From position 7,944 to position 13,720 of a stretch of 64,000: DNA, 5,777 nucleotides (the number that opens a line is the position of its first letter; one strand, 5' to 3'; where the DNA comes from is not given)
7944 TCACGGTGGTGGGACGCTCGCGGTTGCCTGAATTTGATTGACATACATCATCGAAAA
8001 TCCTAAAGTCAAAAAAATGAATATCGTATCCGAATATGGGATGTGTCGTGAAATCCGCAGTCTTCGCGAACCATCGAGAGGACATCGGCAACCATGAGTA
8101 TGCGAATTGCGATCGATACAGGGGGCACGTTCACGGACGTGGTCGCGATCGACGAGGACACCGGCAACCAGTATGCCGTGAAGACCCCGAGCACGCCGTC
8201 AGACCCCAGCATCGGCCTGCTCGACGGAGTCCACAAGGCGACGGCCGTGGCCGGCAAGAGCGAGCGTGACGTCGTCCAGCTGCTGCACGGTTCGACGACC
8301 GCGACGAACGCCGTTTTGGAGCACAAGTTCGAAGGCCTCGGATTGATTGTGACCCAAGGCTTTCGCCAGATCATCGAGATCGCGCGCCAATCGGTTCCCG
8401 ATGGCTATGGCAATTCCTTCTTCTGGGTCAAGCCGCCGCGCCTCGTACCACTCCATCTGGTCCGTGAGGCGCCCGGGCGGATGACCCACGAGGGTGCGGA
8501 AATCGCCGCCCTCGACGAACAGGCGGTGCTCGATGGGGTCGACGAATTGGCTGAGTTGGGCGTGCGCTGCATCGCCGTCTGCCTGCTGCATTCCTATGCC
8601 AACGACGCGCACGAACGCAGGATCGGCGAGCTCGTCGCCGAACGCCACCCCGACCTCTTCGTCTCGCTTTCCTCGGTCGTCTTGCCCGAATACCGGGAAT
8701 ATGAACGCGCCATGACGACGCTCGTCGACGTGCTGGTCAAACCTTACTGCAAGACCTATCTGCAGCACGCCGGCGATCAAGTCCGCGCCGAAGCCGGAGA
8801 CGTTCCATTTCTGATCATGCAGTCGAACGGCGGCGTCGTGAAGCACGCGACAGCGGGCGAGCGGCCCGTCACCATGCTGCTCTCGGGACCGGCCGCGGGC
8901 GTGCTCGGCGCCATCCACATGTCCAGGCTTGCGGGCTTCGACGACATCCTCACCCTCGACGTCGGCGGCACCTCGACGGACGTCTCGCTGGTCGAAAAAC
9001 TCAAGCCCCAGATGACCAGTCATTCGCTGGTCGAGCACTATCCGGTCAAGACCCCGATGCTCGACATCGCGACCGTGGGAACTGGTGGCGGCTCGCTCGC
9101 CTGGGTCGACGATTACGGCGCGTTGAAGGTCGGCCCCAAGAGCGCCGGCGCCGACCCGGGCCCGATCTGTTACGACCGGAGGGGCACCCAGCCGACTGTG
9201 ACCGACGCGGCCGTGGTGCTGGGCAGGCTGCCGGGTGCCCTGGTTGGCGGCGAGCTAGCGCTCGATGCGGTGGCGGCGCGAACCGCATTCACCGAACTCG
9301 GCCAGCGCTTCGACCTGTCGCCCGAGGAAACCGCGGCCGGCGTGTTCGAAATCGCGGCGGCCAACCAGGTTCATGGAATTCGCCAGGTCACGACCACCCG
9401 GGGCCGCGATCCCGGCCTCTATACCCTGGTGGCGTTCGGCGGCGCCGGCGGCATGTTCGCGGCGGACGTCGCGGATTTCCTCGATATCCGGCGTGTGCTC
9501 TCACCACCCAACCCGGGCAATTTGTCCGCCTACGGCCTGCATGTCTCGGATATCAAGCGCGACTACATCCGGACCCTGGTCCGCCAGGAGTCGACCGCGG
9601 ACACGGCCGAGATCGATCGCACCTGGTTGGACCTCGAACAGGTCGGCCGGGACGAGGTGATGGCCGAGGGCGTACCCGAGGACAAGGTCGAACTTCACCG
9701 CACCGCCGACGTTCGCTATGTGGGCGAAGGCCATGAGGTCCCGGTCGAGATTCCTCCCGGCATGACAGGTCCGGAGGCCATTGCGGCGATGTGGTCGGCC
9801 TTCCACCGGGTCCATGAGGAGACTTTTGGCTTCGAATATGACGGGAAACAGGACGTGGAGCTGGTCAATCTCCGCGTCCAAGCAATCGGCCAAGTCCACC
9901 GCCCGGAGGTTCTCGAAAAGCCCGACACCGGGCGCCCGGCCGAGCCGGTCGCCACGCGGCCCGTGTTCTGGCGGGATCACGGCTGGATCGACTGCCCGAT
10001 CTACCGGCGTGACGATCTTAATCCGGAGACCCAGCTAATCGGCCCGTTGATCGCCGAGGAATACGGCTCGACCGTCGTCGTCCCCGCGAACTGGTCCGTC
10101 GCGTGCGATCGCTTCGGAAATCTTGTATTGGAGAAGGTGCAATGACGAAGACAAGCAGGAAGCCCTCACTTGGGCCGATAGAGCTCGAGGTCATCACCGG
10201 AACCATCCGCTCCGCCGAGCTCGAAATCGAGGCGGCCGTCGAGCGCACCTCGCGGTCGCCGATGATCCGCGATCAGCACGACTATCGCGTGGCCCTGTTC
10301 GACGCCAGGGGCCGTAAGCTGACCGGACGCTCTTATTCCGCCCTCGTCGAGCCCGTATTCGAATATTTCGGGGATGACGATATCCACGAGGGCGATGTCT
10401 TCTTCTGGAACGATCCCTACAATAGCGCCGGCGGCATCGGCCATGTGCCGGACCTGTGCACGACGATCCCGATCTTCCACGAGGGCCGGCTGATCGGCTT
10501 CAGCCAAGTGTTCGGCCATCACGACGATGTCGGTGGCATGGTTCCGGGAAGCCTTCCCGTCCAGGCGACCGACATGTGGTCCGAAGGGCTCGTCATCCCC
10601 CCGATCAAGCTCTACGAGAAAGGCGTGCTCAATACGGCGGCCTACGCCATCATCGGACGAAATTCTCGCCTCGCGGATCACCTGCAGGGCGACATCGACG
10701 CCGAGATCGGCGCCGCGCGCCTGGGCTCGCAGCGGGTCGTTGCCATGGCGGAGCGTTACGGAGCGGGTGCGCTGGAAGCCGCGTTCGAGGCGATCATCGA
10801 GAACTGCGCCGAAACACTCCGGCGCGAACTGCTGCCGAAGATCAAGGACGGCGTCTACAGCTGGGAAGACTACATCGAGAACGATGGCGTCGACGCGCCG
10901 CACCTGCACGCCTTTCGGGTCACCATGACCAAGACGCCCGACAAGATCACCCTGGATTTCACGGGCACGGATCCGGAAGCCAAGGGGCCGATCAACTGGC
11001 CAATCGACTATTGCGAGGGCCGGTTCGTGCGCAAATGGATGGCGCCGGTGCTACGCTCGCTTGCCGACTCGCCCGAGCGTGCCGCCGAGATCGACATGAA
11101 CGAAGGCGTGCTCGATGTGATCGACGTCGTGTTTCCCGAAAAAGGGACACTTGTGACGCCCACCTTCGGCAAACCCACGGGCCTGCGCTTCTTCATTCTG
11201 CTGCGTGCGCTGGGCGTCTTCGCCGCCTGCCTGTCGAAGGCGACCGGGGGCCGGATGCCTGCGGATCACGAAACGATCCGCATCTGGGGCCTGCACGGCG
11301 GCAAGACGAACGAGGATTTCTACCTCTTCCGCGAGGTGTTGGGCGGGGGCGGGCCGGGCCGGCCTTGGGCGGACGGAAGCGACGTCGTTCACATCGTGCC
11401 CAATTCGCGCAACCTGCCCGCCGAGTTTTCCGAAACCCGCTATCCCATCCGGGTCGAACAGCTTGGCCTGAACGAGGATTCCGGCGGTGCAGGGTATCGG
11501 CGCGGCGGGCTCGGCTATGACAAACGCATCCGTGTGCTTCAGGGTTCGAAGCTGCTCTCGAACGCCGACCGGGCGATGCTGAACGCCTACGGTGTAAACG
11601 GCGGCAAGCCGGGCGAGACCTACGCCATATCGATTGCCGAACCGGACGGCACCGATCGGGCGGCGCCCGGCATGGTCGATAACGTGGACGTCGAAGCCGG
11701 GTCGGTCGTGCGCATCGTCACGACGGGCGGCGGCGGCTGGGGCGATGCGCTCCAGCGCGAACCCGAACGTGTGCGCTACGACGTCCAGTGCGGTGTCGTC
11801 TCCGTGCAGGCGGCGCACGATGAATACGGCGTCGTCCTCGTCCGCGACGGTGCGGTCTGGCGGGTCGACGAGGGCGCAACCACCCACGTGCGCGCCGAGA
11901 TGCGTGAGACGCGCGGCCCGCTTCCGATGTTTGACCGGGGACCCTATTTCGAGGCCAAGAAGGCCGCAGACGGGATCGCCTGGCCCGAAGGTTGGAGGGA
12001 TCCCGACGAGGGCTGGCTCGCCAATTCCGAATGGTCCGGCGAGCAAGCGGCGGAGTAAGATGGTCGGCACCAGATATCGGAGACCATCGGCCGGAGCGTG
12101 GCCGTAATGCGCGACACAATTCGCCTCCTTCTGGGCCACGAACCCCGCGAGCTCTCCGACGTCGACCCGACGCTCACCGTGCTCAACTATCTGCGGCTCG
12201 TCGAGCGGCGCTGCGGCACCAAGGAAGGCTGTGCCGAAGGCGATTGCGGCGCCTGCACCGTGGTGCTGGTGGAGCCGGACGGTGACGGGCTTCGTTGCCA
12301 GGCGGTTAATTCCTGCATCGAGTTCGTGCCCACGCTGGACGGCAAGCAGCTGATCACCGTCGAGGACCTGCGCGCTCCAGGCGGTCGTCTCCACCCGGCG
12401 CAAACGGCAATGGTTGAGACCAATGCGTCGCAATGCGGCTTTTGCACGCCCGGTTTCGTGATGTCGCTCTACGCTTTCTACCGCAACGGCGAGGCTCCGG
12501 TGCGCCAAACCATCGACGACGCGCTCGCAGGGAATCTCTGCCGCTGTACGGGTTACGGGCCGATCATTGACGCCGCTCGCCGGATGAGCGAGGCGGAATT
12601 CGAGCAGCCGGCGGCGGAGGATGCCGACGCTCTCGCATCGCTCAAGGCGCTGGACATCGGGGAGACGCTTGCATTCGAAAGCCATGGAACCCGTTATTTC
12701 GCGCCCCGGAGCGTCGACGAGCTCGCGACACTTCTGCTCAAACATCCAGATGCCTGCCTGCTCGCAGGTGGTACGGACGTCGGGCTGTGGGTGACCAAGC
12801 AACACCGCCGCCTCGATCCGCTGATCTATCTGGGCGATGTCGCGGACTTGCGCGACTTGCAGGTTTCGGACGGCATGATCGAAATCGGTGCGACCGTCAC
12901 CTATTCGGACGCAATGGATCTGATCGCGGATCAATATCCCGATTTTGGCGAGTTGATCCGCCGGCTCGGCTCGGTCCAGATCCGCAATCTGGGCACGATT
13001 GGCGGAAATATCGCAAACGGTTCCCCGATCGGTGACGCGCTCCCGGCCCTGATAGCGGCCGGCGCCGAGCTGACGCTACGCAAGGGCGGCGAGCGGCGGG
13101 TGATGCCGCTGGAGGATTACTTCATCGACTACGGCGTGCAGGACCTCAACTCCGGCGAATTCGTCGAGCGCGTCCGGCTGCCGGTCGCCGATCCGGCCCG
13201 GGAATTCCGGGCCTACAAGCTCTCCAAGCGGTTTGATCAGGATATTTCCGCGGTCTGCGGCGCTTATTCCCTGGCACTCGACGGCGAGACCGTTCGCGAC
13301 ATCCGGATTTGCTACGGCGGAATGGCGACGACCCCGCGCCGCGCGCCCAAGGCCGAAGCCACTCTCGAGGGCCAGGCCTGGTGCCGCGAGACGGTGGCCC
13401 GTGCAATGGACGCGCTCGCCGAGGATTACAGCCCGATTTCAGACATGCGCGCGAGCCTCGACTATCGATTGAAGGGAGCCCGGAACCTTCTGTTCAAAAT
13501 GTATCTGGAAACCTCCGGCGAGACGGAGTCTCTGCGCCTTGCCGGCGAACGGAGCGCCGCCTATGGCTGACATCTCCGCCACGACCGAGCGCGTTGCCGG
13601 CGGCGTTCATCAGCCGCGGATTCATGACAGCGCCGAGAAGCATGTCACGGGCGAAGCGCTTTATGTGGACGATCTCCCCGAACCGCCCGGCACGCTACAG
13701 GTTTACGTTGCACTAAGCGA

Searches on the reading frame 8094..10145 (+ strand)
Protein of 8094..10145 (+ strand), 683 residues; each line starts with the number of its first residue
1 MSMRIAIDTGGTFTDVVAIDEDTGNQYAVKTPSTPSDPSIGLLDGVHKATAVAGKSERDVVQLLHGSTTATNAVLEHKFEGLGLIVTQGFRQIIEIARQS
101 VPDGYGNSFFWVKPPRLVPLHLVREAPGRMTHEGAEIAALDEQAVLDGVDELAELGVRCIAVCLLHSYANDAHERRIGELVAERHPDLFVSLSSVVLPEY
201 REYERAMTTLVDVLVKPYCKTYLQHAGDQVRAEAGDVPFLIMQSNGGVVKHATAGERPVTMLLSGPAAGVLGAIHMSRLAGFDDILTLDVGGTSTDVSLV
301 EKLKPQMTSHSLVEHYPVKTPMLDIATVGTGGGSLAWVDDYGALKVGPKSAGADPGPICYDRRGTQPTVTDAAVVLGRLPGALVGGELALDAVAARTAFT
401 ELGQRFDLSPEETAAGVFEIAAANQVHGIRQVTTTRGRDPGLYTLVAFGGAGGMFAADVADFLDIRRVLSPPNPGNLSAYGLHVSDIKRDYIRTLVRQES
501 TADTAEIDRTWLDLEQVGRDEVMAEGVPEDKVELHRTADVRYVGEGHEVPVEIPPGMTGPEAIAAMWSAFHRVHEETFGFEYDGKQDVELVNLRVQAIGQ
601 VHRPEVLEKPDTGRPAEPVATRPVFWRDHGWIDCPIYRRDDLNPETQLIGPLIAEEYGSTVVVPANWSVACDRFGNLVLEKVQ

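Call 4: search_protein_families(library=pfam, proteins=[window:8094-10145:+])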
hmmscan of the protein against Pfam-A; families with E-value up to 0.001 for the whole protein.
window:8094-10145:+ (683 aa): 4 families
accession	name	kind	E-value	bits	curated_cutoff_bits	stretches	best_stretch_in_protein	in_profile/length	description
PF01968.24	Hydantoinase_A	-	5.9e-85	285.5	22.9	1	205-490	1-290/291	Hydantoinase/oxoprolinase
PF05378.19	Hydant_A_N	-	2.4e-46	158.1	25.2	1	4-183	1-174/176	Hydantoinase/oxoprolinase N-terminal region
PF19278.4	Hydant_A_C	-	1.5e-15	57.6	21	1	498-676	5-187/193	Hydantoinase/oxoprolinase C-terminal domain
PF13941.12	MutL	-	0.00022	20.6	27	0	266-311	225-272/450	MutL protein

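Call 6: search_protein_families(library=ncbifam, proteins=[window:8094-10145:+])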
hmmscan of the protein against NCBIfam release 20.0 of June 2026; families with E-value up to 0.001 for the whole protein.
window:8094-10145:+ (683 aa): 3 families
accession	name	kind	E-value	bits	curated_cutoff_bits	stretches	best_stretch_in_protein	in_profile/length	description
NF050156.1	CapLactmsAlpCapA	equivalog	5.8e-150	500.8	1000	1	4-681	2-687/689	caprolactamase subunit alpha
NF042975.2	AcphenoCarb_ApcC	equivalog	4.7e-79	266.4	1500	1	5-682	11-712/733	acetophenone carboxylase subunit gamma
NF042960.1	AcphenoCarb_ApcA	equivalog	6.9e-61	206.3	1250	2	143-681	124-657/658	acetophenone carboxylase subunit alpha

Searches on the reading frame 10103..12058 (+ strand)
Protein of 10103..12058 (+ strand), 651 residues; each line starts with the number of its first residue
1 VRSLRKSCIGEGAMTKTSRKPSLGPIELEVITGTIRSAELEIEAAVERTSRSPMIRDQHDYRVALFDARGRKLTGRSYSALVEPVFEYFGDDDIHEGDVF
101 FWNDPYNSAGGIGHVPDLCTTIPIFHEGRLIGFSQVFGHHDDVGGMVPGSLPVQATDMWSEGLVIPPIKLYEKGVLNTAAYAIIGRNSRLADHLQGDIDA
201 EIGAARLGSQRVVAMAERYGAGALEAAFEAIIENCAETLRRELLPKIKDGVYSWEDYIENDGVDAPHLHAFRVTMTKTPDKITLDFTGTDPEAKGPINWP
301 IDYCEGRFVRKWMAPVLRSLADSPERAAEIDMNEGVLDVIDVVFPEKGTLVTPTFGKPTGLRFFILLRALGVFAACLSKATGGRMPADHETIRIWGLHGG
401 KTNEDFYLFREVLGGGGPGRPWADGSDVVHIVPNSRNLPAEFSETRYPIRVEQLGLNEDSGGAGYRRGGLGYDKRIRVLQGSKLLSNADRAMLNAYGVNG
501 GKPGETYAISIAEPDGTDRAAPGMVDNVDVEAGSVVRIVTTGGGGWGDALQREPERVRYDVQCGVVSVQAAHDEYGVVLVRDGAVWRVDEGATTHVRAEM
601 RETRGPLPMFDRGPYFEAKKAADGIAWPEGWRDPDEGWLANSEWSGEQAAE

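Call 4: search_protein_families(library=pfam, proteins=[window:10103-12058:+])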
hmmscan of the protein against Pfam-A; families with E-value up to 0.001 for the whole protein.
window:10103-12058:+ (651 aa): 1 family
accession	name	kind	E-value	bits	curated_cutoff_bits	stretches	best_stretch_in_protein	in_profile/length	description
PF02538.19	Hydantoinase_B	-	4.7e-134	448.1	26.8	1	25-548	2-518/519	Hydantoinase B/oxoprolinase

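Call 6: search_protein_families(library=ncbifam, proteins=[window:10103-12058:+])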
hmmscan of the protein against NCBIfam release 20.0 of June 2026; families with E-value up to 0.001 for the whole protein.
window:10103-12058:+ (651 aa): 2 families
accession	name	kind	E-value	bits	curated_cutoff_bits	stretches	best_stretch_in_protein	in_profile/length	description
NF050157.1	CapLactmsBetCapB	equivalog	1.6e-62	211.6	1000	2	24-267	2-248/577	caprolactamase subunit beta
NF042976.1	AcphenoCarb_ApcD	equivalog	4.4e-32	111.2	1500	2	84-471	97-482/685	acetophenone carboxylase subunit delta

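Call 57: search_solved_structures(query=window:10103-12058:+, max_evalue=1e-20)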
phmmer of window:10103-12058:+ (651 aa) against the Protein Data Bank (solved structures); distinct sequences matched with E-value up to 1e-20: 3.
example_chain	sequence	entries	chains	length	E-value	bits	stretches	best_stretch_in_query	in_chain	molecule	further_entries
7hk5_A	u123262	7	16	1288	7.3e-69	236.4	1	13-595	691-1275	N-methylhydantoinase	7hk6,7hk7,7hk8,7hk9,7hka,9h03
6yra_B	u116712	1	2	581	7.6e-46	160.3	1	23-263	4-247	Hydantoinase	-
5l9w_A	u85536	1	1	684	4.5e-32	114.8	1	81-472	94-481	Acetophenone carboxylase delta subunit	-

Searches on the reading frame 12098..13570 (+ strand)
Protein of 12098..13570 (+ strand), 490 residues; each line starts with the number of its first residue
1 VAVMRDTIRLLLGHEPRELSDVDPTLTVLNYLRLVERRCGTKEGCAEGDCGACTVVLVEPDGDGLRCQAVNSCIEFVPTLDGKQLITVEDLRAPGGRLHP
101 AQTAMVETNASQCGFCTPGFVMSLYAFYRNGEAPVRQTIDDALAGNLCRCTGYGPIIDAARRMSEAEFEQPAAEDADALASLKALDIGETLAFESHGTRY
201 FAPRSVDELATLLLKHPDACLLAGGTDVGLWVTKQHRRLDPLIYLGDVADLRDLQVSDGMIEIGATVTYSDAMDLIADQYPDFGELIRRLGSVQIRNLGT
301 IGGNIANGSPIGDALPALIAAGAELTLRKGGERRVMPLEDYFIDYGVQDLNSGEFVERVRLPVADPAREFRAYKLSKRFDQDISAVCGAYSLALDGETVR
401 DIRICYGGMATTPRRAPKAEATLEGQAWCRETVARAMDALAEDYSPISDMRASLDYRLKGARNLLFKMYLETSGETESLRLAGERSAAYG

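Call 4: search_protein_families(library=pfam, proteins=[window:12098-13570:+])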
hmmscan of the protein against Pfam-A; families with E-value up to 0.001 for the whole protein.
window:12098-13570:+ (490 aa): 3 families
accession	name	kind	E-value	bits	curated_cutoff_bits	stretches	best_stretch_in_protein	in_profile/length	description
PF00941.27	FAD_binding_5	-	2.6e-53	180.7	27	1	199-363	4-169/170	FAD binding domain in molybdopterin dehydrogenase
PF03450.22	CO_deh_flav_C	-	4.5e-34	117.1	25.5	1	371-471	1-101/102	CO dehydrogenase flavoprotein C-terminal domain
PF01799.25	Fer2_2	-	1.3e-28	99.3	30.3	1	87-160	1-74/75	[2Fe-2S] binding domain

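Call 6: search_protein_families(library=ncbifam, proteins=[window:12098-13570:+])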
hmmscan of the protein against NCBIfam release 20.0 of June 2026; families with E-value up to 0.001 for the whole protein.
window:12098-13570:+ (490 aa): 17 families
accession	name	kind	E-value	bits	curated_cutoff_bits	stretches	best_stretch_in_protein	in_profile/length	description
TIGR02963.1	xanthine_xdhA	equivalog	1.5e-193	643.7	467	1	8-472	1-468/468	xanthine dehydrogenase small subunit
TIGR02969.1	mam_aldehyde_ox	subfamily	2.7e-51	174.2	1912.3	2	21-164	16-161/1330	aldehyde oxidase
NF043083.1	XdhB_XDHase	equivalog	2.3e-48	164.8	310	1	199-465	6-276/289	xanthine dehydrogenase subunit XdhB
NF007427.0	PRK09971.1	equivalog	1e-43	149.7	287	1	199-467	6-278/292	xanthine dehydrogenase FAD-binding subunit XdhB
NF041019.1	glyceraldDH_beta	equivalog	8.5e-41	140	350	1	199-465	7-273/280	glyceraldehyde dehydrogenase subunit beta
NF043084.2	XdhC_XDHase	equivalog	1.8e-35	121.7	217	1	20-163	14-149/151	xanthine dehydrogenase subunit XdhC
TIGR03193.1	4hydroxCoAred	equivalog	2.2e-31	108.8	257.8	1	22-159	15-143/148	4-hydroxybenzoyl-CoA reductase subunit gamma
NF041020.1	glyceraldDH_gamma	equivalog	5.5e-31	107.4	290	1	20-165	24-160/164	glyceraldehyde dehydrogenase subunit gamma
TIGR03198.1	pucE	equivalog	6.1e-30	103.7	254.3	1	23-164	18-149/151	xanthine dehydrogenase subunit E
NF045668.1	pterin_aldehy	equivalog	7.5e-28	97.1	1100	1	23-161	17-149/905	molybdopterin-dependent aldehyde oxidoreductase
TIGR03199.1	pucC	equivalog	1.1e-27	97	306.05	1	203-465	1-262/264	xanthine dehydrogenase subunit C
TIGR03311.1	Se_dep_XDH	equivalog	1.2e-26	93.1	830.45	1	21-165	11-145/848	selenium-dependent xanthine dehydrogenase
NF007387.0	PRK09908.1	equivalog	2.6e-26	92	212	1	22-162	22-154/159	xanthine dehydrogenase iron sulfur-binding subunit XdhC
NF008514.0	PRK11433.1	equivalog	1.7e-22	80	322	1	16-162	61-212/218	aldehyde dehydrogenase iron-sulfur subunit PaoA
TIGR03195.1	4hydrxCoA_B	equivalog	1.6e-20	73.5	404.55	2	200-306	7-115/321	4-hydroxybenzoyl-CoA reductase subunit beta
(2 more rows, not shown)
